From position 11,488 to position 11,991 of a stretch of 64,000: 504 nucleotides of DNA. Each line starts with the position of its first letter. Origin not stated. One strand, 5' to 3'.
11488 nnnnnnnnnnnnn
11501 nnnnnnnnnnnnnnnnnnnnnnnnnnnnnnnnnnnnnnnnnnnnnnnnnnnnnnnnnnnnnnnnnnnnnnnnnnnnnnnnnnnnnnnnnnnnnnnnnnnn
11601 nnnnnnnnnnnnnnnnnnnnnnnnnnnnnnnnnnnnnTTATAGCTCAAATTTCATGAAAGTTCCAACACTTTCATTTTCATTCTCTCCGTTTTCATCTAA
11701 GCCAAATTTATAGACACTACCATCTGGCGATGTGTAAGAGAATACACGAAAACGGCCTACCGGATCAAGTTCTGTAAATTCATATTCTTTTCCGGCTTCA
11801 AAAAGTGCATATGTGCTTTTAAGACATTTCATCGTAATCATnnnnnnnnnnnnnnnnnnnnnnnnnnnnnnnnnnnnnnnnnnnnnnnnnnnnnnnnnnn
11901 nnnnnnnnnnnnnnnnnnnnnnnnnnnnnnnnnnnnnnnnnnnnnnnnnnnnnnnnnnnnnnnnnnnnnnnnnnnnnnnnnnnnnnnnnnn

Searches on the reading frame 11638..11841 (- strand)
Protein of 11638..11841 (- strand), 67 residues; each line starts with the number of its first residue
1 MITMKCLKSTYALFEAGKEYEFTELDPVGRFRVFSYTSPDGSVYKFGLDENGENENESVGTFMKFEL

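Call 4: search_protein_families(library=pfam, proteins=[window:11638-11841:-], max_evalue=0.01)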
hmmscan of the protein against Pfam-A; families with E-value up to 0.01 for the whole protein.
window:11638-11841:- (67 aa): 0 families

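Call 5: search_protein_families(library=phrogs, proteins=[window:11638-11841:-], max_evalue=0.001)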
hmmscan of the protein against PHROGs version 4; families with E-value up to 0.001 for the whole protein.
window:11638-11841:- (67 aa): 1 family
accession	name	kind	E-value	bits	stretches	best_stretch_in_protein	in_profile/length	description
phrog_9181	-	unknown function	5.5e-35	120.4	1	1-67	3-69/69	-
